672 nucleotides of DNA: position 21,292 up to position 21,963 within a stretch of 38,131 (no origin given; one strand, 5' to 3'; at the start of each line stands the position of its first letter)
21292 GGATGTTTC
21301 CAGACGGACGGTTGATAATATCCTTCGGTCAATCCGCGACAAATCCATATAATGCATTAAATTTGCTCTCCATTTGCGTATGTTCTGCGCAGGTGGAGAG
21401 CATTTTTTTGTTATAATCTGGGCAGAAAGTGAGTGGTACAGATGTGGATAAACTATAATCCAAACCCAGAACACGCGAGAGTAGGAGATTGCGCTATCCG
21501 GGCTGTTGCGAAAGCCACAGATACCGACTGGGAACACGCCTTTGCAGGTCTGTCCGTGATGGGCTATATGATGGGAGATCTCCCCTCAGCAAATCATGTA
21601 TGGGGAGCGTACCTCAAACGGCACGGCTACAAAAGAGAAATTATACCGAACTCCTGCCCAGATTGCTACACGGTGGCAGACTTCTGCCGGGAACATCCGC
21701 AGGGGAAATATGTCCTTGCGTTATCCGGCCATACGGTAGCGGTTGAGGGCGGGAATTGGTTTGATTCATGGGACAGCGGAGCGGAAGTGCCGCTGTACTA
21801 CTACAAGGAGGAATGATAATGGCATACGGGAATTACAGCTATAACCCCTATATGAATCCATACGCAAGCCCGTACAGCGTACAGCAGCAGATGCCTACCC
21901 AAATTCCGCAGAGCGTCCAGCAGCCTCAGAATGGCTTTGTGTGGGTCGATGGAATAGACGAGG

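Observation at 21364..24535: Self-contained eight-ORF accessory operon of unknown function between the lysis cassette and attP/int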

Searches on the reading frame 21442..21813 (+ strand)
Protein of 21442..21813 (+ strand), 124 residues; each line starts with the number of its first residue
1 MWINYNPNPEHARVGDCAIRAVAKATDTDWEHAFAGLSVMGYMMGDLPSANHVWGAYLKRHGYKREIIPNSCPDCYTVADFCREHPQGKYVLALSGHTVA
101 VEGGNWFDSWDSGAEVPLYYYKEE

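Call 5: search_protein_families(library=pfam, max_evalue=0.1, proteins=[window:21442-21813:+])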
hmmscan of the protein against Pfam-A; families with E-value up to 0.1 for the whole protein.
window:21442-21813:+ (124 aa): 0 families

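Call 6: search_protein_families(library=phrogs, max_evalue=0.01, proteins=[window:21442-21813:+])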
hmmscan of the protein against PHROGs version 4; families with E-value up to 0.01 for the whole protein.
window:21442-21813:+ (124 aa): 2 families
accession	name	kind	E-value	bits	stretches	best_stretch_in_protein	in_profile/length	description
phrog_3754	-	unknown function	9.1e-30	104.8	1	1-122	7-142/145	-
phrog_15863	-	unknown function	9e-07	29.5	1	4-114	5-111/312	-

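Call 7: search_protein_families(library=ncbifam, max_evalue=0.1, proteins=[window:21442-21813:+])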
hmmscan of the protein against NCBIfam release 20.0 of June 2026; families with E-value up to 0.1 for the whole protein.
window:21442-21813:+ (124 aa): 0 families

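Call 8: search_protein_families(library=padloc, max_evalue=0.1, proteins=[window:21442-21813:+])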
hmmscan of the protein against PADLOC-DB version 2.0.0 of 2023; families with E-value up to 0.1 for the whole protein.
window:21442-21813:+ (124 aa): 0 families

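Call 23: search_solved_structures(query=window:21442-21813:+, max_evalue=1)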
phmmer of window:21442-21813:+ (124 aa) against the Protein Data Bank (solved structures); distinct sequences matched with E-value up to 1: 3.
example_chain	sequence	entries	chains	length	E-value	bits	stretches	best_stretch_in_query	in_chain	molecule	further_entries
8tr3_H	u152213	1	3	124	0.21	15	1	71-116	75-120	HmAb64 Fv heavy chain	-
6w73_H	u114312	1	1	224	0.46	13.9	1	73-116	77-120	HmAb64 fab heavy chain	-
8vur_H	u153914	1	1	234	0.57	13.6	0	103-119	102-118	003-102 Heavy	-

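Call 44: find_homologous_proteins(query=window:21442-21813:+)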
Query window:21442-21813:+ (124 aa): 412 proteins with E <= 0.001 among 418 candidates; the best 120 are listed.
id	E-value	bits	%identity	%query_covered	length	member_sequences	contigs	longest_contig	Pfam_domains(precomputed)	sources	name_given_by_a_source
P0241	3.6e-81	288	97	100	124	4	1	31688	-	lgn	-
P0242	9.2e-73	261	82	100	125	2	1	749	-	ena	-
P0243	6.6e-71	255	81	100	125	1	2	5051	-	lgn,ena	-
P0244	1.1e-58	215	67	100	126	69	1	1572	-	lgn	-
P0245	7.1e-58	213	68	99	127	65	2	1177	-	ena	-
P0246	1.7e-56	208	67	99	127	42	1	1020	-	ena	-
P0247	6.2e-56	206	68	100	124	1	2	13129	-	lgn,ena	-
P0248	1.6e-54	202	64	99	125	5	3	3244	-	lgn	-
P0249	1.8e-54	202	64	99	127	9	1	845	-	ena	-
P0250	2.6e-54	201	65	98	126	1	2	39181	-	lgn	-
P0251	4.2e-54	200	63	99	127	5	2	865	-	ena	-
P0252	1.5e-53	199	63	99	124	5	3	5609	-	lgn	-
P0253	1.8e-53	198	67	99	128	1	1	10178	-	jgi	jgi:hypothetical protein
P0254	2.8e-53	198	68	99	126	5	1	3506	-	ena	-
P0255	7.0e-53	196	61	100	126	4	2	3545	-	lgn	-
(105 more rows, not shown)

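Call 47: search_solved_structures(query=A2, max_evalue=10)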
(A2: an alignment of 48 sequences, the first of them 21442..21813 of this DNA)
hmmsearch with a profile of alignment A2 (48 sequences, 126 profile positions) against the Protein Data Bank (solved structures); distinct sequences matched with E-value up to 10: 8.
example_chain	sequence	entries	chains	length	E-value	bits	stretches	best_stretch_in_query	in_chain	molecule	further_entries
4nbg_A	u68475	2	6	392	0.63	13.4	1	24-91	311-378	Terminal oxygenase component of carbazole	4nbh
4nb9_A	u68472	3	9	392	0.65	13.3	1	24-91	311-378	Terminal oxygenase component of carbazole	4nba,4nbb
4nbf_A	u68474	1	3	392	0.65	13.3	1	24-91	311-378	Terminal oxygenase component of carbazole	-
1ww9_A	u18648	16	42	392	0.66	13.3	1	24-91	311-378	terminal oxygenase component of carbazole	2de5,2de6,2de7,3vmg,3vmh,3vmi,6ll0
4nbc_A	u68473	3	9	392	0.66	13.3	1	24-91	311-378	Terminal oxygenase component of carbazole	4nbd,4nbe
4nb8_A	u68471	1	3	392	0.66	13.3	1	24-91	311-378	Terminal oxygenase component of carbazole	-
7c10_A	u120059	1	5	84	0.79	13.1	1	69-86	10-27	Glutaredoxin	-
9eov_A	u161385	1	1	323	5.8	10.2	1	43-86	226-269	Extracellular iron oxide respiratory system surface decaheme cytochrome c component MtrC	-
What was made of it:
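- On Peptidase C39, for p1: The PDB profile search found nothing relevant (call 47).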

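Call 51: predict_structure(alignment_id=A2)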
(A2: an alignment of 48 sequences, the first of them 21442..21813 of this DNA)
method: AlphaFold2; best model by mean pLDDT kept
length: 124 residues; sequences in the alignment: 48
mean_pLDDT: 95.2   pTM: 0.88
mean pLDDT of the five models: 95.2, 94.9, 94.1, 93.9, 93.7
residues with pLDDT >= 90: 113; 70-90: 8; 50-70: 3; < 50: 0
segments of 3 or more residues with pLDDT < 50: none
pLDDT, mean of each block of 10 residues (from residue 1): 97 94 98 98 97 98 91 83 96 96 98 96 95
secondary structure, 60 per line:
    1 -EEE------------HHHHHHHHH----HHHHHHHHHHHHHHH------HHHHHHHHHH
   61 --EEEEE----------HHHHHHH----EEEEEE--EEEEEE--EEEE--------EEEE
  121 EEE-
elements in order: E2-4 H17-25 H30-44 H51-60 E63-67 H78-84 E89-94 E97-102 E105-108 E117-123
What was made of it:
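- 21442..21816 (+): p1, 124 aa: stand-alone papain-like Cys-His-Asp hydrolase (phrog_3754). AF2 pLDDT 95 (call 51).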

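Call 53: fold_search(model_id=the predicted structure, library=pdb)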
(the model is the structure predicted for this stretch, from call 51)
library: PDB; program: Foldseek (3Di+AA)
matches with E <= 10: 312; with E <= 0.001: 0
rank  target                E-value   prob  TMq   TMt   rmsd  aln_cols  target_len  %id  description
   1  6mpz_B                8.2e-02  0.84  0.48  0.44   5.2       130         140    9  Crystal structure of a double glycine motif protease from AMS/PCAT transporter in complex with the leader peptide (released 2019-02-06)
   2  6mpz_A                9.3e-02  0.80  0.48  0.43   5.2       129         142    9  Crystal structure of a double glycine motif protease from AMS/PCAT transporter in complex with the leader peptide (released 2019-02-06)
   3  7n87_MODEL_1_A        1.1e-01  0.60  0.43  0.37   6.1       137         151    9  Solution NMR structure of peptidase domain from Clostridium thermocellum PCAT1 (released 2021-12-29)
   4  6pgv_A                1.6e-01  0.85  0.47  0.40   4.6        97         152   16  Human Josephin-2 in complex with ubiquitin (released 2019-10-23)
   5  3k8u                  2.4e-01  0.44  0.46  0.43   5.7       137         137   12  Crystal Structure of the Peptidase Domain of Streptococcus ComA, a Bi-functional ABC Transporter Involved in Quorum Sens (released 2010-02-23)
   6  4j30_A                3.3e-01  0.23  0.32  0.27   5.9        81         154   16  Structure of the effector - immunity system Tae4 / Tai4 from Salmonella typhimurium, selenomethionine variant (released 2013-05-22)
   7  4ry2_B                7.1e-01  0.35  0.47  0.11   5.0       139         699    8  Crystal structure of the peptidase-containing ABC transporter PCAT1 (released 2015-07-22)
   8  3ihp_B                7.6e-01  0.03  0.18  0.04  18.7       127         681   12  Covalent Ubiquitin-Usp5 Complex (released 2009-12-29)
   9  5xe9_B                9.8e-01  0.13  0.37  0.37   7.5       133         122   12  Crystal Structure of the Complex of the Peptidase Domain of Streptococcus mutans ComA with a Small Molecule Inhibitor. (released 2017-06-28)
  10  6hv6                  1.2e+00  0.06  0.28  0.13  10.9       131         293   12  Crystal structure of PatoxP, a cysteine protease-like domain of Photorhabdus asymbiotica toxin PaTox (released 2018-12-05)
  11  1en5_A                1.2e+00  0.01  0.13  0.10  13.4       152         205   10  CRYSTAL STRUCTURE ANALYSIS OF THE E. COLI MANGANESE SUPEROXIDE DISMUTASE Y34F MUTANT (released 2001-06-27)
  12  1yz7                  1.3e+00  0.04  0.23  0.17  16.6       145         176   10  Crystal structure of a C-terminal segment of the alpha subunit of aIF2 from Pyrococcus abyssi (released 2005-06-28)
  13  3fe5                  1.3e+00  0.03  0.19  0.09  11.2       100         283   10  Crystal structure of 3-hydroxyanthranilate 3,4-dioxygenase from bovine kidney (released 2009-06-09)
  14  3cck_B                1.5e+00  0.05  0.20  0.21   8.3        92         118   11  Human CD69 (released 2008-11-25)
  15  5fq0_A                1.6e+00  0.04  0.19  0.21   6.5        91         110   15  The structure of KdgF from Halomonas sp. (released 2016-05-04)
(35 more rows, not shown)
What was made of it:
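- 21442..21816 (+): Best but weak Foldseek hits are C39 double-glycine peptidase domains, Josephin-2 and Tae4 (E about 0.1, TM 0.48; call 53).
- On Peptidase C39, for p1: C39 domains are the top Foldseek hits (call 53). Foldseek E = 0.08-0.2, TM 0.43-0.48 (call 53).
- p1's best structural neighbours are C39 domains of PCAT1, LahT and ComA (call 53).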

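Call 96: search_dna_similar(collection=phages, mode=protein, query=window:21442-21813:+, max_evalue=0.001, max_rows=60, rows=spread)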
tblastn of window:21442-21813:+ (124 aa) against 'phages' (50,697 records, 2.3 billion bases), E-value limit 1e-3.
Records with a match: 51; places in all: 51; records where one place covers at least 80% of the query: 51.
Best place of each record, by identity: <60% 51.
By first word of the organism name: Bacillus 23; Prevotella 15; Bacteriophage 8; Dulem 2; Geobacillus 2; Butyrivibrio 1.
By host as written in the record: Prevotella sp. 15; Bacillus anthracis Sterne 10; - 8; Bacillus anthracis 5; Bacillus cereus 4; Geobacillus kaustophilus ATCC 8005 2; Bacillus cereus VKM B-370 2; Propithecus coquereli 1; and 4 more.
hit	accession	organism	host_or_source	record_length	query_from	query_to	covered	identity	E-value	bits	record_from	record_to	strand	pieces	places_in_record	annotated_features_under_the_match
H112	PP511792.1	Dulem virus 33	Propithecus coquereli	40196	1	124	100%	58.1%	1e-49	173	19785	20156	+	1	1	hypothetical protein (x2)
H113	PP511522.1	Dulem virus 35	Varecia variegata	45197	2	124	99%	53.7%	3e-43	155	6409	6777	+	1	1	hypothetical protein (x2)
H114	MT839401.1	Bacteriophage sp.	human fecal samples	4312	2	124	99%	53.2%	6e-41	149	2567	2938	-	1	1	record has no annotation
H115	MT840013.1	Bacteriophage sp.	human fecal samples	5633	2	124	99%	52.4%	1e-39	145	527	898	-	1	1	record has no annotation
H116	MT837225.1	Bacteriophage sp.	human fecal samples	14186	1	123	99%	52.0%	5e-39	143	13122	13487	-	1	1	record has no annotation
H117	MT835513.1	Bacteriophage sp.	human fecal samples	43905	1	124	100%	51.6%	3e-40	147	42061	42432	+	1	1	record has no annotation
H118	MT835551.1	Bacteriophage sp.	human fecal samples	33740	5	124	97%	51.7%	7e-40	145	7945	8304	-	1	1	record has no annotation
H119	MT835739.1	Bacteriophage sp.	human fecal samples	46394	2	123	98%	49.6%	6e-38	140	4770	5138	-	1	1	record has no annotation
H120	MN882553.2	Butyrivibrio virus Ceridwen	Butyrivibrio fibrisolvens DSM 3071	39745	1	123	99%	48.8%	1e-34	130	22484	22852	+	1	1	hypothetical protein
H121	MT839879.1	Bacteriophage sp.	human fecal samples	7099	1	124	100%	35.2%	6e-11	64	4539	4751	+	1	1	record has no annotation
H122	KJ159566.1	Geobacillus phage GBK2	Geobacillus kaustophilus ATCC 8005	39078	5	124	97%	35.5%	1e-18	86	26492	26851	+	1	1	hypothetical protein (x2)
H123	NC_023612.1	Geobacillus phage GBK2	Geobacillus kaustophilus ATCC 8005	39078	5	124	97%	35.5%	1e-18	86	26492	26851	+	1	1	hypothetical protein (x2)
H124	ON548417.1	Bacillus phage vB_BanS-Thrax1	Bacillus anthracis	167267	5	123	96%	35.8%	1e-21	94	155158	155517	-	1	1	hypothetical protein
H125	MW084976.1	Bacillus phage Kirov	Bacillus cereus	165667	5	123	96%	35.0%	4e-21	92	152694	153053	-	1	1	putative peptidase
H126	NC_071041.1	Bacillus phage Kirov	Bacillus cereus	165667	5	123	96%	35.0%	4e-21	92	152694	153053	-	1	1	putative peptidase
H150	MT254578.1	Bacillus phage Izhevsk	Bacillus cereus VKM B-370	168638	5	114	89%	32.4%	3e-16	79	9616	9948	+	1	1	putative peptidase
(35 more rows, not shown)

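Call 97: get_annotated_region(hit=H150, flank=4000)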
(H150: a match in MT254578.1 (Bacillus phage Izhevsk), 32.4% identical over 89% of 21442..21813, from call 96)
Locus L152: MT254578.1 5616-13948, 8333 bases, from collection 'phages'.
description: Bacillus phage Izhevsk, complete genome.
organism: Bacillus phage Izhevsk (NCBI taxid 2724322)
taxonomy: Viruses; Duplodnaviria; Heunggongvirae; Uroviricota; Caudoviricetes; Joanripponvirinae; Tsamsavirus; Tsamsavirus izhevsk
host: Bacillus cereus VKM B-370; source: soil sample; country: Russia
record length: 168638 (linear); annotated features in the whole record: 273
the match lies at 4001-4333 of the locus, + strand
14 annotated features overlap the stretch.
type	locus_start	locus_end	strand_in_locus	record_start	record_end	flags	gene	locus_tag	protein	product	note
CDS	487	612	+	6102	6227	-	-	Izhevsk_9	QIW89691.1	hypothetical protein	-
CDS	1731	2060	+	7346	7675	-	-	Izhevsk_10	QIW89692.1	hypothetical protein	-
CDS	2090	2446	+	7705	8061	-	-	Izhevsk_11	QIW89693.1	hypothetical protein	-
CDS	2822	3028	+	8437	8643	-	-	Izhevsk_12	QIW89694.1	hypothetical protein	-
CDS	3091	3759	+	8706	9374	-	-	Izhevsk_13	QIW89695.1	serine/threonine protein kinase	-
CDS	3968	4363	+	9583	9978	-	-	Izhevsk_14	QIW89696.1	putative peptidase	-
CDS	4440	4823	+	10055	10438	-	-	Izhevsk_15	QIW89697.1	putative signal peptide-containing lipoprotein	-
CDS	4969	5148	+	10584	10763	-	-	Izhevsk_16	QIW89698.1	hypothetical protein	-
CDS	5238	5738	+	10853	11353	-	-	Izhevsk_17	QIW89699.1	type I DNA restriction enzymes inhibitor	putative T7 Ocr-like protein, type I DNA restriction enzymes inhibitor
CDS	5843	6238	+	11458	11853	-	-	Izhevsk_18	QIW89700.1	hypothetical protein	-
CDS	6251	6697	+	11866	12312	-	-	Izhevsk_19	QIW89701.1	hypothetical protein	-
CDS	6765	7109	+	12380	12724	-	-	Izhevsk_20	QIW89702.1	hypothetical protein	-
CDS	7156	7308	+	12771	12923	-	-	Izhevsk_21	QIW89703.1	putative signal peptide-containing lipoprotein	-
CDS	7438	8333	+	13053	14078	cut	-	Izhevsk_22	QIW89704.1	putative metallo-aminopeptidase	-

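Call 98: get_annotated_region(hit=H122, flank=4000)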
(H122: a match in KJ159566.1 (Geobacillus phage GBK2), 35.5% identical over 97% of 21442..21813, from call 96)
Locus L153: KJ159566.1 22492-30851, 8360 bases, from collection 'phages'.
description: Geobacillus phage GBK2, complete genome.
organism: Geobacillus phage GBK2 (NCBI taxid 1458842)
taxonomy: Viruses; Duplodnaviria; Heunggongvirae; Uroviricota; Caudoviricetes
host: Geobacillus kaustophilus ATCC 8005; source: -; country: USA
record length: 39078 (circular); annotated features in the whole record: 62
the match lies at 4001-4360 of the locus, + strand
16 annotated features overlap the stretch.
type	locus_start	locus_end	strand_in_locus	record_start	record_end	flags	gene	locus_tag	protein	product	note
CDS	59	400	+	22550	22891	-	-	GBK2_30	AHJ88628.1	hypothetical protein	-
CDS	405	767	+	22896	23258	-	-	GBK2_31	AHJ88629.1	hypothetical protein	-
CDS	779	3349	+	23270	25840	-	-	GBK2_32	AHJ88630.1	hypothetical protein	-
CDS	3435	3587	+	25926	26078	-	-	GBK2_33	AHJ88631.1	hypothetical protein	-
CDS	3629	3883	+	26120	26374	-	-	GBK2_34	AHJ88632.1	hypothetical protein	-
CDS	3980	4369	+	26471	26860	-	-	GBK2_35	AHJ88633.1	hypothetical protein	-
CDS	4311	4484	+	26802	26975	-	-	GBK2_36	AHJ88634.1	hypothetical protein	-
CDS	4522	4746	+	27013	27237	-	-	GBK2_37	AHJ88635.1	hypothetical protein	-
CDS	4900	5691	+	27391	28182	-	-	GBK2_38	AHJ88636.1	recombinase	-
CDS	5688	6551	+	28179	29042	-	-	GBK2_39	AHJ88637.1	RecT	-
CDS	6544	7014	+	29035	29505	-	-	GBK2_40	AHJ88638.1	SSB protein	-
CDS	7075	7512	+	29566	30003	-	-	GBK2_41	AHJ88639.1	hypothetical protein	-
CDS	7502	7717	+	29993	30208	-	-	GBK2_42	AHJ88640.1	hypothetical protein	-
CDS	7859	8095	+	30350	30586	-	-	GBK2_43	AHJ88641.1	hypothetical protein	-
CDS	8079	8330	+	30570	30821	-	-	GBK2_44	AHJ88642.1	hypothetical protein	-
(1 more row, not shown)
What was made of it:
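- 21442..21816 (+): Also occurs alone in Tsamsa-like Bacillus phages, GBK2 and Lak phages (calls 96-98).
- p1 also occurs alone in unrelated phages (calls 96-98).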
